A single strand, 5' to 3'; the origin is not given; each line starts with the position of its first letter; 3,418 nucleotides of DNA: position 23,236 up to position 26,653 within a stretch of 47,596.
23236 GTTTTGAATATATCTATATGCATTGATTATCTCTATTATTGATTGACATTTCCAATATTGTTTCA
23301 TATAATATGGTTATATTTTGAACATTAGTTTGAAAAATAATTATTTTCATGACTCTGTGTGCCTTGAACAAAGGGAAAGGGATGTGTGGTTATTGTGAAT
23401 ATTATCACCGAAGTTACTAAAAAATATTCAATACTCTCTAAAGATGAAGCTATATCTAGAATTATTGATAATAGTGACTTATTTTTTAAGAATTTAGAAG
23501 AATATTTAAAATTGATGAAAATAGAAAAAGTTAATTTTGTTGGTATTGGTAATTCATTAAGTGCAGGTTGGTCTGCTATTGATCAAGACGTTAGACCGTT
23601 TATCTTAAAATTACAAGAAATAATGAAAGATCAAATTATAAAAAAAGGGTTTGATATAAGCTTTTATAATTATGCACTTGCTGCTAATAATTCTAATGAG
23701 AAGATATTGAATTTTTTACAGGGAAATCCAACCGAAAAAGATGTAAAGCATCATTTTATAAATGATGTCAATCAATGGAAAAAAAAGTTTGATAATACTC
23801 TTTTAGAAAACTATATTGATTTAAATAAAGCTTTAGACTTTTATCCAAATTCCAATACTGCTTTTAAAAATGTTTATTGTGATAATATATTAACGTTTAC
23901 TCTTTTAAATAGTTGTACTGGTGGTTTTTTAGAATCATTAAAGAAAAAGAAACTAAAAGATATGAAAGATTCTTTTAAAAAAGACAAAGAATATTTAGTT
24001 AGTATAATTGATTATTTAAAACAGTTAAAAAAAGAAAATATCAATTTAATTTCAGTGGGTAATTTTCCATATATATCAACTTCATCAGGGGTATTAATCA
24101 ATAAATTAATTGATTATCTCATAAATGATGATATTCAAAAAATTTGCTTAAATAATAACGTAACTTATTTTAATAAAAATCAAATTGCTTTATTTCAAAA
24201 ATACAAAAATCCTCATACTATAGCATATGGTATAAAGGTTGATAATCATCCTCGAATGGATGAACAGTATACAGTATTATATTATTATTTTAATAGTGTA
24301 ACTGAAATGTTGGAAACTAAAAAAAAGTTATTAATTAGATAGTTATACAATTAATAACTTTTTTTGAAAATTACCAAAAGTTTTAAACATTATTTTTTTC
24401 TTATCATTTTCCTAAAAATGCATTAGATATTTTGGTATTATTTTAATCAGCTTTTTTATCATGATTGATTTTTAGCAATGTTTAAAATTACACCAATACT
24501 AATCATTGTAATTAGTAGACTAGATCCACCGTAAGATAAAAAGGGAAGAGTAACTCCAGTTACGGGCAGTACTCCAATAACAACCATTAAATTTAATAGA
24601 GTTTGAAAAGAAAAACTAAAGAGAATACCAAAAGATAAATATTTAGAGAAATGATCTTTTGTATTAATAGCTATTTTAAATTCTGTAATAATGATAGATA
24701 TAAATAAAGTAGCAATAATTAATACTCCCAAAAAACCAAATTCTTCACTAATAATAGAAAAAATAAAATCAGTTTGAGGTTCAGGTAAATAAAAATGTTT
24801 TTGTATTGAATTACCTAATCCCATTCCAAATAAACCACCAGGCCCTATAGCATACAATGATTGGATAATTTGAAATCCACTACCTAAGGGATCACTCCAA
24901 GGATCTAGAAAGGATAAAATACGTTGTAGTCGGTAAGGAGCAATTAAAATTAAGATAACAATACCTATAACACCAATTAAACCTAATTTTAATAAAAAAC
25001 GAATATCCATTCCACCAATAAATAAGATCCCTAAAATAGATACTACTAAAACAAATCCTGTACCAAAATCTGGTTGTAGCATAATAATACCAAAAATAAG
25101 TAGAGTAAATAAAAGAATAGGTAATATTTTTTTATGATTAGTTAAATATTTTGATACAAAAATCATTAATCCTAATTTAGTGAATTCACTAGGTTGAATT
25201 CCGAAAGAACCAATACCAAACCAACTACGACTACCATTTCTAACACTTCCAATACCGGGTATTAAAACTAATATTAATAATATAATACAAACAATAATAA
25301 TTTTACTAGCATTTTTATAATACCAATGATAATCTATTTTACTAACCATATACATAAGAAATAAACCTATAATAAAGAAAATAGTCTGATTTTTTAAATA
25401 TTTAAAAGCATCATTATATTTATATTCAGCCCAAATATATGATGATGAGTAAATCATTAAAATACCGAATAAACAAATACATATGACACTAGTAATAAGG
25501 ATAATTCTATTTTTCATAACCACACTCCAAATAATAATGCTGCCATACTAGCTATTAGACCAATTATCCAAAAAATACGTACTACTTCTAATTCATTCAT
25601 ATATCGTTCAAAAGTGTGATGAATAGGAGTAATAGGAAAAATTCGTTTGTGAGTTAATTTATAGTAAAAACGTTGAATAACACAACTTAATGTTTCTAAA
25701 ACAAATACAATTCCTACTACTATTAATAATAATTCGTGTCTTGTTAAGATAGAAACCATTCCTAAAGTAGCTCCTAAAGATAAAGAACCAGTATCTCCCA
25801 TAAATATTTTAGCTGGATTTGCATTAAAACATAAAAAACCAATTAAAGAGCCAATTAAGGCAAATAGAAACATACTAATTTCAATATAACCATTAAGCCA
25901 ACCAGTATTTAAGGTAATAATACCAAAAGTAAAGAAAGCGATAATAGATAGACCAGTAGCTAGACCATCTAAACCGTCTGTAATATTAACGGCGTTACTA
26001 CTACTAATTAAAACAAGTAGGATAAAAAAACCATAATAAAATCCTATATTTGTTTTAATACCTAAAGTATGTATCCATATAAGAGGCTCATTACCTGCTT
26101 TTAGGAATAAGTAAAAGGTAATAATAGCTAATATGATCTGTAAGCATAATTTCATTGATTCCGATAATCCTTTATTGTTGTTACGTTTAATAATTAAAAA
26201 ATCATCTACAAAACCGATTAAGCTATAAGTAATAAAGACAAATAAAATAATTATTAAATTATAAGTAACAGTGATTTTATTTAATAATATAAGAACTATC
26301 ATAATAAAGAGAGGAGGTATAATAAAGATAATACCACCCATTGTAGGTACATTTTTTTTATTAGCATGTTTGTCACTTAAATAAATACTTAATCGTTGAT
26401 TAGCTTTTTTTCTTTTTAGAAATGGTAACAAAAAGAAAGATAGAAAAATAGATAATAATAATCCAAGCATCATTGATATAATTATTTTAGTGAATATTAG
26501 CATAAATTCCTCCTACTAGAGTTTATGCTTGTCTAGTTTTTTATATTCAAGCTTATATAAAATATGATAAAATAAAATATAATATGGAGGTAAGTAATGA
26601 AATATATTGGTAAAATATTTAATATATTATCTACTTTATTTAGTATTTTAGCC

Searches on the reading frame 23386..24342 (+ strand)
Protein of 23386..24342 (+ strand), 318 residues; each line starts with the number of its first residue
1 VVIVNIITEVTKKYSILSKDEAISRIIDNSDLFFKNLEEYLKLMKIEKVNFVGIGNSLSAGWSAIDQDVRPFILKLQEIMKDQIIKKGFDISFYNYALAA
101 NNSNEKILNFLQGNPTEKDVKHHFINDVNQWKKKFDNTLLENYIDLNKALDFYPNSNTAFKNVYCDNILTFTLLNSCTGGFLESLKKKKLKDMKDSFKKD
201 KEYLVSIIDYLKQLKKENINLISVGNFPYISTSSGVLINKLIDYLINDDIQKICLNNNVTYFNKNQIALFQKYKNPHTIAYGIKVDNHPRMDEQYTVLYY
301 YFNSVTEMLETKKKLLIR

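Call 8: search_protein_families(library=pfam, proteins=[window:23386-24342:+])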
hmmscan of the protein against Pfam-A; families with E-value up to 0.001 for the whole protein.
window:23386-24342:+ (318 aa): 0 families

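Call 40: search_protein_families(library=ncbifam, proteins=[window:23386-24342:+], max_evalue=0.01)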
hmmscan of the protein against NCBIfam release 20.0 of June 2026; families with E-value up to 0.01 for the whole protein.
window:23386-24342:+ (318 aa): 0 families

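Call 46: search_protein_families(library=pfam, proteins=[window:23395-24342:+], max_evalue=10)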
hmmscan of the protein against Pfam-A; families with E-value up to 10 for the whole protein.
window:23395-24342:+ (315 aa): 0 families

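Call 47: search_solved_structures(query=window:23395-24342:+, max_evalue=10)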
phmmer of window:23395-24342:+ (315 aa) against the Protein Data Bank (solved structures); distinct sequences matched with E-value up to 10: 0.

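Call 48: find_homologous_proteins(query=window:23395-24339:+, max_evalue=0.001)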
Query seq(315 aa) (315 aa): 5 proteins with E <= 0.001 among 1695 candidates.
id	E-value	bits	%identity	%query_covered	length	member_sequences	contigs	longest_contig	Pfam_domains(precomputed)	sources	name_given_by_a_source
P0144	1.3e-200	683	100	100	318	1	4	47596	-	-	-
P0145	6.0e-102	359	55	100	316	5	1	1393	-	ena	-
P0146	1.6e-100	355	55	100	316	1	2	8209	-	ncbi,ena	-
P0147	7.6e-81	290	48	95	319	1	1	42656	-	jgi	-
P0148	4.3e-78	281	50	95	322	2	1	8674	-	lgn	-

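Call 49: find_encoding_contigs(protein=P0147, flank=10000, max_places=3)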
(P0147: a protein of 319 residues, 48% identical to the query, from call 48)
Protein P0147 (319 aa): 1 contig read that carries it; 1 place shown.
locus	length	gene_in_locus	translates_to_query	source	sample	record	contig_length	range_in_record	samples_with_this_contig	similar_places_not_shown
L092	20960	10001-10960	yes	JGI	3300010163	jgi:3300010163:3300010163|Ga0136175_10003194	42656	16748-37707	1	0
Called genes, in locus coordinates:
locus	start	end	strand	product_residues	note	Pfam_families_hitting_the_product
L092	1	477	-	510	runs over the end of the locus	PF01476:LysM (weak), PF07501:G5, PF01551:Peptidase_M23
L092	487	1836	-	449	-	PF00772:DnaB, PF03796:DnaB_C, PF13481:AAA_25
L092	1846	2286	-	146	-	PF01281:Ribosomal_L9_N, PF03948:Ribosomal_L9_C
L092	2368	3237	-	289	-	-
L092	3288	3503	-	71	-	PF01084:Ribosomal_S18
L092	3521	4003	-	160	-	PF00436:SSB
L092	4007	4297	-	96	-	PF01250:Ribosomal_S6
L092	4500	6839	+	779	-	PF12705:PDDEXK_1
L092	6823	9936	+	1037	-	PF00580:UvrD-helicase, PF01443:Viral_helicase1 (faint), PF13245:AAA_19, PF13361:UvrD_C, PF13538:UvrD_C_2 (faint)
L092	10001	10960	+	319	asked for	-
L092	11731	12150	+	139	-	PF07486:Hydrolase_2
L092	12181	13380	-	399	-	PF01520:Amidase_3, PF23577:LysM_RLK (faint), PF23473:LysM3_LYK4_5 (faint), PF04225:LysM_OapA (faint), PF22310:NMB0315_dom_I (faint), PF23446:LysM1_NFP_LYK (faint), PF23457:LysM2_NFP (faint), PF01476:LysM, +2 more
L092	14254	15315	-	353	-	PF11187:Mbeg1-like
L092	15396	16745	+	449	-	PF01520:Amidase_3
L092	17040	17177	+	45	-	-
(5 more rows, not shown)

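Call 50: find_encoding_contigs(protein=P0146, flank=10000, max_places=3)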
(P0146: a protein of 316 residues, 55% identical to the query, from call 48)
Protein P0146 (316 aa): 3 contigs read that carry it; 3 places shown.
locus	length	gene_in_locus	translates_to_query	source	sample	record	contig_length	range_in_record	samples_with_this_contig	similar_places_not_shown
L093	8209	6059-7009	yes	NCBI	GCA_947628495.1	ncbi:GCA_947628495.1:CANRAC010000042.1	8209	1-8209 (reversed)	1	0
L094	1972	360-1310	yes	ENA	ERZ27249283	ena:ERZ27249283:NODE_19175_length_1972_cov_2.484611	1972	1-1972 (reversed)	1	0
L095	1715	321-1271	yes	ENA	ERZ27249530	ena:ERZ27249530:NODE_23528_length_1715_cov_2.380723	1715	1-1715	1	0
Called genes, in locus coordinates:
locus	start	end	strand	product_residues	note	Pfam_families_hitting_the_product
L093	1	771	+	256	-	?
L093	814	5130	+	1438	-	PF14480:DNA_pol3_a_NI (weak), PF11490:DNA_pol3_a_NII (faint), PF02811:PHP, PF00929:RNase_T, PF02811:PHP, PF07733:DNA_pol3_alpha, PF17657:DNA_pol3_finger, PF14579:HHH_6, +1 more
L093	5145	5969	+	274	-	PF00149:Metallophos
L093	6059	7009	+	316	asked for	-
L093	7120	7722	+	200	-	-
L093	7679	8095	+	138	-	-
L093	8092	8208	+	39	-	?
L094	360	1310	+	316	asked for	-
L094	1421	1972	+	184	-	?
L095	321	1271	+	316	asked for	-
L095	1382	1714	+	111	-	?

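Call 51: find_encoding_contigs(protein=P0148, flank=10000, max_places=3)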
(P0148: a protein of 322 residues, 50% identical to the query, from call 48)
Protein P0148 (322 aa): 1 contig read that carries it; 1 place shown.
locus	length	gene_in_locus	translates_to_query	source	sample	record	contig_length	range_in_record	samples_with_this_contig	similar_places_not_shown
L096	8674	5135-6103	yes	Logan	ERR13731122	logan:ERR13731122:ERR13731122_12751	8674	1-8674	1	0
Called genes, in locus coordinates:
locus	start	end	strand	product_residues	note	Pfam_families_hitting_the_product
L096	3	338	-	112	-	?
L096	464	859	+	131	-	PF09671:Spore_GerQ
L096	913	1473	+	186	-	PF04011:LemA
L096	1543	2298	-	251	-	-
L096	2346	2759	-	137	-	-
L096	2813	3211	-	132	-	-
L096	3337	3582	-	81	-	-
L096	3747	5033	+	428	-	PF01943:Polysacc_synt, PF13440:Polysacc_synt_3 (faint), PF01554:MatE (weak)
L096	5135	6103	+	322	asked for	-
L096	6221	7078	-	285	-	-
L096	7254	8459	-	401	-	PF02511:Thy1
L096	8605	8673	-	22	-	?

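Call 56: find_encoding_contigs(protein=P0144, flank=10000, max_places=6)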
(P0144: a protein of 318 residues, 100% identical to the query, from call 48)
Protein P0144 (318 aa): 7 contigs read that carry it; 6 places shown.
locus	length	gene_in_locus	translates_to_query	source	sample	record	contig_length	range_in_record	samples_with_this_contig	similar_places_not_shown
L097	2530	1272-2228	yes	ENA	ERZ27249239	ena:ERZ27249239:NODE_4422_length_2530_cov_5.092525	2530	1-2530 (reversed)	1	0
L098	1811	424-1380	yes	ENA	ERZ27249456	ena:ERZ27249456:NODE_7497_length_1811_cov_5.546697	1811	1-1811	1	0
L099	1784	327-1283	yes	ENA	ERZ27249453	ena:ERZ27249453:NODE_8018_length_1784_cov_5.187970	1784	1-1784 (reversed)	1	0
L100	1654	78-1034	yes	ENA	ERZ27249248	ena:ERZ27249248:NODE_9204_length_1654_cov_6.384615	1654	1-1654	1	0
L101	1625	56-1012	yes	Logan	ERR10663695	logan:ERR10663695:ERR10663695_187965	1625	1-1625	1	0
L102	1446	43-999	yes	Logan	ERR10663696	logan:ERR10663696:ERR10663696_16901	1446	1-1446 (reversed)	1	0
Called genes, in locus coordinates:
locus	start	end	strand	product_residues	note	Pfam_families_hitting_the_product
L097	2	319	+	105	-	?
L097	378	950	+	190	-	-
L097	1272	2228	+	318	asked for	-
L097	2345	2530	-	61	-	?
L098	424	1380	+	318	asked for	-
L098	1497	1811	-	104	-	?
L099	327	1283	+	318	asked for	-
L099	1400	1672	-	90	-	PF01098:FTSW_RODA_SPOVE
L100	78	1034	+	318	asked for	-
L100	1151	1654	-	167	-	?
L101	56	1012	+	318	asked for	-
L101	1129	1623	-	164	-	?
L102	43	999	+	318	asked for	-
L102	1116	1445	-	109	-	?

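Call 72: predict_structure(alignment_id=A5)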
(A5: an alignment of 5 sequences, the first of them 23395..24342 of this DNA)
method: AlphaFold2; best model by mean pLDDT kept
length: 315 residues; sequences in the alignment: 5
mean_pLDDT: 78.4   pTM: 0.82
mean pLDDT of the five models: 78.4, 77.8, 77.0, 76.3, 74.5
residues with pLDDT >= 90: 117; 70-90: 101; 50-70: 72; < 50: 25
segments of 3 or more residues with pLDDT < 50: 1-9, 227-233, 265-268, 280-282
pLDDT, mean of each block of 10 residues (from residue 1): 41 81 96 96 94 66 71 93 95 78 91 91 82 69 78 91 92 69 66 83 94 87 57 54 79 88 52 52 61 86 92 89
secondary structure, 60 per line:
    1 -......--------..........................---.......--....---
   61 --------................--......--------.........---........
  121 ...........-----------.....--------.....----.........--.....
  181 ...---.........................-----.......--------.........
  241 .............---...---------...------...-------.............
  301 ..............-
elements in order: H2-7 H16-41 E45-51 H54-57 H69-84 E87-92 H101-109 H114-131 H143-147 H157-160 E165-173 H176-183 H187-211 E217-223 H232-253 E257-259 E269-271 E278-280 H288-314

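Call 75: fold_search(model_id=the predicted structure, library=pdb)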
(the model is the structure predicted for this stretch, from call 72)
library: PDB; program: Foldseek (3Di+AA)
matches with E <= 10: 950; with E <= 0.001: 3
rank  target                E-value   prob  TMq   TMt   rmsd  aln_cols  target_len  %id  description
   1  6nkd_A                4.8e-04  1.00  0.48  0.69   5.5       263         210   12  Crystal Structure of the Lipase Lip_vut3 from Goat Rumen metagenome. (released 2020-01-22)
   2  7e16_A                6.7e-04  1.00  0.50  0.73   7.2       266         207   10  crystal structure of GDSL esterase from Geobacillus thermodenitrificans (released 2021-04-14)
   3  8ik1_A                7.1e-04  1.00  0.42  0.63   6.3       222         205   10  EstL5 in complex of PMSF (released 2023-03-29)
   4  8ik1_B                1.2e-03  1.00  0.49  0.71   7.2       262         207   13  EstL5 in complex of PMSF (released 2023-03-29)
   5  4rw0_A                1.7e-03  1.00  0.40  0.64   9.0       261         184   11  Crystal structure of a member of the lipolytic protein G-D-S-L family from Veillonella parvula DSM 2008 (released 2015-01-28)
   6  3u37_A                3.1e-03  0.98  0.36  0.32  10.7       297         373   12  An Acetyl Xylan Esterase (Est2A) from the Rumen Bacterium Butyrivibrio proteoclasticus. (released 2013-02-13)
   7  3u37_B                3.4e-03  0.98  0.36  0.31  10.8       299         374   12  An Acetyl Xylan Esterase (Est2A) from the Rumen Bacterium Butyrivibrio proteoclasticus. (released 2013-02-13)
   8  4dev_D                3.6e-03  0.98  0.37  0.32  10.9       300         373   11  An Acetyl Xylan Esterase (Est2A) from the Rumen Bacterium Butyrivibrio proteoclasticus. (released 2013-02-13)
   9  4dev_A                3.6e-03  0.97  0.36  0.31  10.8       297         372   12  An Acetyl Xylan Esterase (Est2A) from the Rumen Bacterium Butyrivibrio proteoclasticus. (released 2013-02-13)
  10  3rjt_A                7.1e-03  1.00  0.42  0.58   8.0       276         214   11  Crystal structure of lipolytic protein G-D-S-L family from Alicyclobacillus acidocaldarius subsp. acidocaldarius DSM 4 (released 2011-04-27)
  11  4oap_A                8.4e-03  1.00  0.41  0.57   9.2       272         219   13  An Axe2 mutant (W190I), an acetyl-xylooligosaccharide esterase from Geobacillus Stearmophilus (released 2015-01-14)
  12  4rw0_B                1.1e-02  0.99  0.37  0.59   9.2       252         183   11  Crystal structure of a member of the lipolytic protein G-D-S-L family from Veillonella parvula DSM 2008 (released 2015-01-28)
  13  5bn1_A                1.1e-02  0.99  0.35  0.48   8.6       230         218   14  Structure of Axe2-W215I, an acetyl xylan esterase from Geobacillus stearothermophilus (released 2016-06-29)
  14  9hi6_A                1.1e-02  0.99  0.38  0.52   8.8       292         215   12  Structure of scaffold FI6-focused design_04 in complex with FI6-Fab (released 2025-12-03)
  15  5jd3_G                1.9e-02  0.99  0.41  0.56   8.2       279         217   10  Crystal structure of LAE5, an alpha/beta hydrolase enzyme from the metagenome of Lake Arreo, Spain (released 2016-05-04)
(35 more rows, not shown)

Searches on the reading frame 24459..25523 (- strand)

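Call 8: search_protein_families(library=pfam, proteins=[window:24459-25523:-])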
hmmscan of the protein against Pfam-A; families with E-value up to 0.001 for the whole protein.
window:24459-25523:- (354 aa): 1 family
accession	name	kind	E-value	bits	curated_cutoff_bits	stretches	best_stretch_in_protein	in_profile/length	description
PF01098.24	FTSW_RODA_SPOVE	-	1.4e-110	370.1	26.4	1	10-353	5-354/356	Cell cycle protein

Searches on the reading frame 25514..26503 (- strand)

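Call 27: search_protein_families(library=pfam, proteins=[window:25514-26503:-])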
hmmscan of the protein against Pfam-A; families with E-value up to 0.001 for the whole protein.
window:25514-26503:- (329 aa): 1 family
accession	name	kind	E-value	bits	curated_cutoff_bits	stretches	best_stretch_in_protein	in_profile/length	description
PF00953.26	Glycos_transf_4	-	1.4e-34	119.8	27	1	84-253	2-158/160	Glycosyl transferase family 4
